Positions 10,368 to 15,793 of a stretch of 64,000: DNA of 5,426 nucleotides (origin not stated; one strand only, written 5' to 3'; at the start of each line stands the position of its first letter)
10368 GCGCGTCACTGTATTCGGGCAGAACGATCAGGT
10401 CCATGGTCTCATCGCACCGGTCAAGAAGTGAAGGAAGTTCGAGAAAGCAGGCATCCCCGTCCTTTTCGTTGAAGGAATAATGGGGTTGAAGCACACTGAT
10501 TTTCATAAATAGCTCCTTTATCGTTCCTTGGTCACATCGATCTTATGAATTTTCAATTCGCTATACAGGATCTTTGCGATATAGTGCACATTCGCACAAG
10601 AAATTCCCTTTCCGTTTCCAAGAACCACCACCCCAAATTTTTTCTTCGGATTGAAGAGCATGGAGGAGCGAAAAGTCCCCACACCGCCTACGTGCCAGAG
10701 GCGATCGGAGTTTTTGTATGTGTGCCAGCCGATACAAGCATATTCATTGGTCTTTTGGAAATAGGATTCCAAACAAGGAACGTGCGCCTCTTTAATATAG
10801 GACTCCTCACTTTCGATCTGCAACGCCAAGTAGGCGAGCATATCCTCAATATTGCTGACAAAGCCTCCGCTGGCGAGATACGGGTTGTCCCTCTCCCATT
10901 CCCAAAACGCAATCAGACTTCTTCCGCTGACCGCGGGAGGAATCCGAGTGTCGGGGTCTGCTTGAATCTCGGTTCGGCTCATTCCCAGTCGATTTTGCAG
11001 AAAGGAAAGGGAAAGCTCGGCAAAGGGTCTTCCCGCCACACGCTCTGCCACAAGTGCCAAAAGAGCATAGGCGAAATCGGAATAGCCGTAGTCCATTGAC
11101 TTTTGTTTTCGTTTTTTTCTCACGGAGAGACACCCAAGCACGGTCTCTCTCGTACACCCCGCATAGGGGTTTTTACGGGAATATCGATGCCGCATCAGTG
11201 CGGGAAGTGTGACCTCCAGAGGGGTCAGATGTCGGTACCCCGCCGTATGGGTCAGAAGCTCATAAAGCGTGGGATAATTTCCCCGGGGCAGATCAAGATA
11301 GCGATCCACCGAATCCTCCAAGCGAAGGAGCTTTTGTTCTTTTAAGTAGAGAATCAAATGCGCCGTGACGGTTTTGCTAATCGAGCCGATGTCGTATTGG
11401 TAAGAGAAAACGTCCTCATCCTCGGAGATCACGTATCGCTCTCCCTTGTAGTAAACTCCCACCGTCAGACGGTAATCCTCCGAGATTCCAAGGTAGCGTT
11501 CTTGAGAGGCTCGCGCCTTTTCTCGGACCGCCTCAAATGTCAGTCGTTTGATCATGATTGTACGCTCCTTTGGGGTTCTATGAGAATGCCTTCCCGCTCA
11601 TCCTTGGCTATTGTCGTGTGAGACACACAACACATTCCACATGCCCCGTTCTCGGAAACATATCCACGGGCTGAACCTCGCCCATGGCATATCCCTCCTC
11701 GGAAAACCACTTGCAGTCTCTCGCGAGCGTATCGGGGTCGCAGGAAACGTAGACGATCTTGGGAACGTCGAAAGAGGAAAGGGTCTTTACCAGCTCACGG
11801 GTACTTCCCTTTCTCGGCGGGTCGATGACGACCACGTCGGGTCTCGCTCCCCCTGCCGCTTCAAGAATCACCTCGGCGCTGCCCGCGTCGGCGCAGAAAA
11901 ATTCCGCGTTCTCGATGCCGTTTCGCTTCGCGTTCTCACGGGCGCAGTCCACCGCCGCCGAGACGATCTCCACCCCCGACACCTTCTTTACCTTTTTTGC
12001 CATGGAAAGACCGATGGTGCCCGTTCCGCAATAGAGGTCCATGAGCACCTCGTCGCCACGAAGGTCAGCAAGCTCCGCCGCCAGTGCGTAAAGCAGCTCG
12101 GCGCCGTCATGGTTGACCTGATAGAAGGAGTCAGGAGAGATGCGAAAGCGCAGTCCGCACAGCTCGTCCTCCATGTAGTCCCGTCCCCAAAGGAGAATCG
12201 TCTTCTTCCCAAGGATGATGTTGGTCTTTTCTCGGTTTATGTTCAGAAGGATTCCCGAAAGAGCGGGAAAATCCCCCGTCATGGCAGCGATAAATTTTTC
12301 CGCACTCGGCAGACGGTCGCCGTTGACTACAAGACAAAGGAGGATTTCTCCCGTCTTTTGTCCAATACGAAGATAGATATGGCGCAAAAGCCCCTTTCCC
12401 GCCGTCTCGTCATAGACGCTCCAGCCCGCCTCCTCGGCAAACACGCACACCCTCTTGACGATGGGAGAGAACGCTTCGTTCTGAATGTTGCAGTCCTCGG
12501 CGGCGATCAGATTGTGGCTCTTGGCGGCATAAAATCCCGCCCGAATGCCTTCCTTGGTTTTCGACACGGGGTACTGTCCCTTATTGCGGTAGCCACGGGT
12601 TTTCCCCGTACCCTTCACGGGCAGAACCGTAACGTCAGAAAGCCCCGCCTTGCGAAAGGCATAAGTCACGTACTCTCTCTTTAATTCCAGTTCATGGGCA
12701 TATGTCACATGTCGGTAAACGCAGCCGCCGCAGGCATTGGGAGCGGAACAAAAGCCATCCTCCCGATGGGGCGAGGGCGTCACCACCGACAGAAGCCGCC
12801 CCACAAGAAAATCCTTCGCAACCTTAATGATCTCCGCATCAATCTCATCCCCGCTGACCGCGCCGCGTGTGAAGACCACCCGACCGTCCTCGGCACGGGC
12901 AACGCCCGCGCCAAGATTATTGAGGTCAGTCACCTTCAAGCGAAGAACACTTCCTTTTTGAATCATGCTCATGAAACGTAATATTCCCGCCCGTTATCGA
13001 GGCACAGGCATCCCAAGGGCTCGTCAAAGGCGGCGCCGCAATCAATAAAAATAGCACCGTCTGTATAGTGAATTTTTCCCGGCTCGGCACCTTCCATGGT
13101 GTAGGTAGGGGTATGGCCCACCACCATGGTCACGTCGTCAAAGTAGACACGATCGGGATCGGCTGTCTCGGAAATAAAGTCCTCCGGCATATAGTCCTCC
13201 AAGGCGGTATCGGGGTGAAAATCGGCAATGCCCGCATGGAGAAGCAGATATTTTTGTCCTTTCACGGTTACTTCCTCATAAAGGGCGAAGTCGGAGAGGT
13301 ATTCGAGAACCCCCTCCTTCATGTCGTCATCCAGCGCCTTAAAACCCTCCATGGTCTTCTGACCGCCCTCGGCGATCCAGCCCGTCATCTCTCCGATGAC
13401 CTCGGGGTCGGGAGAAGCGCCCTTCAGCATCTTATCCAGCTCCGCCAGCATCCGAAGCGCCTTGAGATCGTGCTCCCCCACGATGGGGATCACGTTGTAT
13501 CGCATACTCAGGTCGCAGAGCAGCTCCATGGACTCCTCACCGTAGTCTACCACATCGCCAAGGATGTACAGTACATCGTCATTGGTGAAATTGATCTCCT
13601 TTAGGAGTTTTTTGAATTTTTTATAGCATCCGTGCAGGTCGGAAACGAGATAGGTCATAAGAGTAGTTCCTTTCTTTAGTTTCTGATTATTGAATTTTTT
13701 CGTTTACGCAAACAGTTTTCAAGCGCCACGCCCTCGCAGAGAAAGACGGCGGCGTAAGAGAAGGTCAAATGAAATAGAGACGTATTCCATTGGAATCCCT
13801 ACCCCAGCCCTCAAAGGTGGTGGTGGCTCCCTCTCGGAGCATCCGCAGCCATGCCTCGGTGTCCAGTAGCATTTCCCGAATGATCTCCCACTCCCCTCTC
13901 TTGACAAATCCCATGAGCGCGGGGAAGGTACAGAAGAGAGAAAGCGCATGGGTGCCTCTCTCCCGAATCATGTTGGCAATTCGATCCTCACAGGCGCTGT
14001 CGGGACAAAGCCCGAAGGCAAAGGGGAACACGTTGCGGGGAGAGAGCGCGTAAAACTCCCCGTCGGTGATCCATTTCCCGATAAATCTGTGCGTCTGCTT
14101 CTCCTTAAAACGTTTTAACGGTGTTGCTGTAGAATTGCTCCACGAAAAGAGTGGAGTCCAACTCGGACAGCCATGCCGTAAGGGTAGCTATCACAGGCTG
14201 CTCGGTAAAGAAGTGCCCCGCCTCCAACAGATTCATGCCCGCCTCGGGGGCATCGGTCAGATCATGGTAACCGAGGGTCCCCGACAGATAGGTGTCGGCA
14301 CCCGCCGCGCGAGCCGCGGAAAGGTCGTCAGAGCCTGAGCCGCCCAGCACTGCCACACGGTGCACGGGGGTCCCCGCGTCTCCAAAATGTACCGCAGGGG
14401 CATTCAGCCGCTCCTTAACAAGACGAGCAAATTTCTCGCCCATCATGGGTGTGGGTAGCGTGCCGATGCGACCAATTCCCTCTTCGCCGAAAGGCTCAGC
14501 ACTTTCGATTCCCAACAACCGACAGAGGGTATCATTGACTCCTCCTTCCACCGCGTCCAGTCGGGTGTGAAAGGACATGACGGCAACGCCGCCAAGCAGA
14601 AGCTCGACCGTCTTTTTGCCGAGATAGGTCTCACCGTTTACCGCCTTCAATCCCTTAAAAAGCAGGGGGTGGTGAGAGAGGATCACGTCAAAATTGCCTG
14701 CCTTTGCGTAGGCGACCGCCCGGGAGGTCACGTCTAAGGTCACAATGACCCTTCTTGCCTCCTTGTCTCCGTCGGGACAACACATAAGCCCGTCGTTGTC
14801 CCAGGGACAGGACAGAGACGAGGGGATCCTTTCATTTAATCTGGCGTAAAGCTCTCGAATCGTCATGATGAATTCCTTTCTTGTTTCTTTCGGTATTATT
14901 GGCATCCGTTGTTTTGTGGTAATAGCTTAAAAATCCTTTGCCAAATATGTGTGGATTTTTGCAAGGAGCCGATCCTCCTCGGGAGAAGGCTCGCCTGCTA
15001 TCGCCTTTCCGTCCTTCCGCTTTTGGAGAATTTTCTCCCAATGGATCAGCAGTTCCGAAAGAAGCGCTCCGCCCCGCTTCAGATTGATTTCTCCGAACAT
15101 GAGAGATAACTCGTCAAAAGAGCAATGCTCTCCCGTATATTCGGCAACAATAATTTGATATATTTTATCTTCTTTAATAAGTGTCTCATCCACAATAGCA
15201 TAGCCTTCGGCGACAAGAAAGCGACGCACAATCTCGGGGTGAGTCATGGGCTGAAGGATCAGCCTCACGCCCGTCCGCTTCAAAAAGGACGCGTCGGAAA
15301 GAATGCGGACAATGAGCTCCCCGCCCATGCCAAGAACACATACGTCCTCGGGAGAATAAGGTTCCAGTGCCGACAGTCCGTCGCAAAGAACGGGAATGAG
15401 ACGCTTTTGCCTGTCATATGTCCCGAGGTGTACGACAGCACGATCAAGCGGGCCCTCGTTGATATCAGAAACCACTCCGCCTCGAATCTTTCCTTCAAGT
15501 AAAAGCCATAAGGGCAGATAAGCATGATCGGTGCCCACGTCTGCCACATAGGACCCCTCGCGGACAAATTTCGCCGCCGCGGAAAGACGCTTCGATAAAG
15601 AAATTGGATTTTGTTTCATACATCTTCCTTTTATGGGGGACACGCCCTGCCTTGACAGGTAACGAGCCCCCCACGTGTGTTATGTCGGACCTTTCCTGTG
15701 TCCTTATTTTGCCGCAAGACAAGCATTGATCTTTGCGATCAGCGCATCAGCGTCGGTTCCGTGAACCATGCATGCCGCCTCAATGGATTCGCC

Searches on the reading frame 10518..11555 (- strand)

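Call 68: search_protein_families(library=pfam, max_evalue=0.00001, proteins=[window:10518-11555:-])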
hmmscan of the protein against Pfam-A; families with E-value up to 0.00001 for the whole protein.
window:10518-11555:- (345 aa): 1 family
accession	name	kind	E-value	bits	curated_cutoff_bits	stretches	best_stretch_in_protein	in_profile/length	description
PF00144.29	Beta-lactamase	-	2.9e-32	112.6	27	1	54-317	50-312/329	Beta-lactamase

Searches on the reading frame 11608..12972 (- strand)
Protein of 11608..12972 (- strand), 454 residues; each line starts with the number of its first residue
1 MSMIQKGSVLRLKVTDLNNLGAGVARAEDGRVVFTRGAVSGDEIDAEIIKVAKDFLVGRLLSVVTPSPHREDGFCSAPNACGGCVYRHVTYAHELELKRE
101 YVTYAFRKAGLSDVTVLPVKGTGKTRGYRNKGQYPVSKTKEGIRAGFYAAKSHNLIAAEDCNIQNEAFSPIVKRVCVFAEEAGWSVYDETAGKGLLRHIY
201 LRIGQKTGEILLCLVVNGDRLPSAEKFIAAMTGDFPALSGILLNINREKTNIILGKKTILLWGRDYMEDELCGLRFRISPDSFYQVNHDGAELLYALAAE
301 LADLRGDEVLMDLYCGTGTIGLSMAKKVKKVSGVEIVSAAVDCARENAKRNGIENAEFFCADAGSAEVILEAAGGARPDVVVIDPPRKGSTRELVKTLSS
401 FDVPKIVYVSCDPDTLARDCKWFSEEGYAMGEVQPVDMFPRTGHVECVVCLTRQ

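Call 68: search_protein_families(library=pfam, max_evalue=0.00001, proteins=[window:11608-12972:-])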
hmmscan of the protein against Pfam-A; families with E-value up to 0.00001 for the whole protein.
window:11608-12972:- (454 aa): 6 families
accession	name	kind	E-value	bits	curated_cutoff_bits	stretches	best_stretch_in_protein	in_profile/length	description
PF05958.17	tRNA_U5-meth_tr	-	1.7e-22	80.4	23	1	256-453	148-356/357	tRNA (Uracil-5-)-methyltransferase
PF01938.26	TRAM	-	7.6e-10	38.9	21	1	6-61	4-61/61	TRAM domain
PF13847.12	Methyltransf_31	-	1.9e-09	37.8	27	1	306-383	3-80/145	Methyltransferase domain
PF05175.20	MTS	-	4.2e-09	36.7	23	1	301-386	27-107/170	Methyltransferase small domain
PF13649.12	Methyltransf_25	-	8.4e-08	33.2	27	1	311-365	2-57/97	Methyltransferase domain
PF03602.21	Cons_hypoth95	-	2.7e-06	27.6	24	1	308-399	43-137/182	Conserved hypothetical protein 95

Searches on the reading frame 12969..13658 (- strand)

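Call 68: search_protein_families(library=pfam, max_evalue=0.00001, proteins=[window:12969-13658:-])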
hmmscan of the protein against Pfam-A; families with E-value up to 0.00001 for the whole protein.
window:12969-13658:- (229 aa): 1 family
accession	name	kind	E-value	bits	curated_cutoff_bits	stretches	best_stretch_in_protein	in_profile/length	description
PF00149.33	Metallophos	-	4.7e-16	60.2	21.5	1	4-193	5-160/191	Calcineurin-like phosphoesterase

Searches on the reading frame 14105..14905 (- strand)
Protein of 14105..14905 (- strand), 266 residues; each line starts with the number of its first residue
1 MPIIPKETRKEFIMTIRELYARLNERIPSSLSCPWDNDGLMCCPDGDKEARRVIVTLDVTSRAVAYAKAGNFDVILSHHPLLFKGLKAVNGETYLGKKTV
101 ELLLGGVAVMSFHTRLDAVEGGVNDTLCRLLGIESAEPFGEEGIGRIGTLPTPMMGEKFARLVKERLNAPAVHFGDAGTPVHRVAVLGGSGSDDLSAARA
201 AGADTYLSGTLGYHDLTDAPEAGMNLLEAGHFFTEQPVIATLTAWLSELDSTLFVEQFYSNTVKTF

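Call 68: search_protein_families(library=pfam, max_evalue=0.00001, proteins=[window:14105-14905:-])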
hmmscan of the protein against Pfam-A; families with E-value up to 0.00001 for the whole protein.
window:14105-14905:- (266 aa): 1 family
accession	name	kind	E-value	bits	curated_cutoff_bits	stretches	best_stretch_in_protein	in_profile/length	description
PF01784.24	DUF34_NIF3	-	1.5e-64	218.5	23.4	1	14-260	1-250/256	Duf34/NIF3 (NGG1p interacting factor 3)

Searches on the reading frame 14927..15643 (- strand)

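Call 68: search_protein_families(library=pfam, max_evalue=0.00001, proteins=[window:14927-15643:-])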
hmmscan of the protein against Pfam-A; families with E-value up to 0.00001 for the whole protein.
window:14927-15643:- (238 aa): 2 families
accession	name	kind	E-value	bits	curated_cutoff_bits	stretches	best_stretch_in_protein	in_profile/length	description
PF12847.13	Methyltransf_18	-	2.4e-43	148.2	27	1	16-165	1-151/151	Methyltransferase domain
PF04816.18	TrmK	-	3.8e-36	125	27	1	33-197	1-168/205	tRNA (adenine(22)-N(1))-methyltransferase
